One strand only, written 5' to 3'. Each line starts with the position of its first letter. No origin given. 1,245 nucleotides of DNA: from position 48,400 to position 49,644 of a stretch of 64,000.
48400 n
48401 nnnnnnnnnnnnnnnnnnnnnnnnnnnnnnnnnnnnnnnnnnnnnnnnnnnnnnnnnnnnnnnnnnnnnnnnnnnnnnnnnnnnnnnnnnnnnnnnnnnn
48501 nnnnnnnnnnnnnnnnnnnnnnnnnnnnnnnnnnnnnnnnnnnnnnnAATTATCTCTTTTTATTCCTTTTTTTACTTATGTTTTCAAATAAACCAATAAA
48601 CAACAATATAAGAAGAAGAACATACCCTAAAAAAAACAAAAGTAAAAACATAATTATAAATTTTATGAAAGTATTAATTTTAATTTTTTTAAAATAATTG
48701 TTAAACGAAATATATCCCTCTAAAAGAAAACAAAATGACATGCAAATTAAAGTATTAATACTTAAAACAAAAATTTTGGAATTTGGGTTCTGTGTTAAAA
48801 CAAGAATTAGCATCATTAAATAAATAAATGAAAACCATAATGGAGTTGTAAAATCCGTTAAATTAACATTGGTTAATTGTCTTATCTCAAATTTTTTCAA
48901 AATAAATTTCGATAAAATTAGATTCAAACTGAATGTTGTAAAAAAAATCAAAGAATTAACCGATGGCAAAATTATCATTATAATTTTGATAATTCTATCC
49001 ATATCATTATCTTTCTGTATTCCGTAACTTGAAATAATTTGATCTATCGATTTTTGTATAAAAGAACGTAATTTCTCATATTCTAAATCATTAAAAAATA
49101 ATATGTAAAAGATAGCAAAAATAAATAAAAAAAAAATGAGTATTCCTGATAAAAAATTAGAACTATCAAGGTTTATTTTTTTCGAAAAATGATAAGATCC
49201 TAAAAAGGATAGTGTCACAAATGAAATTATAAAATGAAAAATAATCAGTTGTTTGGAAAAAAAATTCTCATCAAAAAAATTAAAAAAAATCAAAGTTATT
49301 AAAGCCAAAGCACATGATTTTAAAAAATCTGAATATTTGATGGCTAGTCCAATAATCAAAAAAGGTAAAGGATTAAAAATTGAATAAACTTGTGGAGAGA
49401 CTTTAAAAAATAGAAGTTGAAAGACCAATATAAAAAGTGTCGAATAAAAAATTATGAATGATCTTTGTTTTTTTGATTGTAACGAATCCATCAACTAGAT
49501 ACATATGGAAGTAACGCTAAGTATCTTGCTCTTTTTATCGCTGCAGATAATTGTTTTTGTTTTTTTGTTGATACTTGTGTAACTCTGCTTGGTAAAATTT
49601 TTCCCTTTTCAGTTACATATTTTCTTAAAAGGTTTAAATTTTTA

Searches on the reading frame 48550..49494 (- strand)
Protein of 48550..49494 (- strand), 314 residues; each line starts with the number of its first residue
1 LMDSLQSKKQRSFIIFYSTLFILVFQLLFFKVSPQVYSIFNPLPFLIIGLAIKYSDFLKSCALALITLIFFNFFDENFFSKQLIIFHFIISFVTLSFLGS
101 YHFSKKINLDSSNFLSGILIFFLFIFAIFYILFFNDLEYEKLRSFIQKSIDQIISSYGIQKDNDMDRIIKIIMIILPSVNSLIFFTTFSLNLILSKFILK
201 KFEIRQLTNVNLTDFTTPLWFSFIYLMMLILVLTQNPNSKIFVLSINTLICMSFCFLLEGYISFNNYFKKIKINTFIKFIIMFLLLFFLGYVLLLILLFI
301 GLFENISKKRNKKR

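Call 10: search_protein_families(library=pfam, proteins=[window:48550-49494:-], max_evalue=0.001)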
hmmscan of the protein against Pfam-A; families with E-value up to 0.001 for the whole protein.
window:48550-49494:- (314 aa): 1 family
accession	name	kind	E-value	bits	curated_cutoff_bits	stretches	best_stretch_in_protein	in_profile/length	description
PF09991.14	DUF2232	-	5e-11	42.8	27.8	1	21-303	4-288/290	Predicted membrane protein (DUF2232)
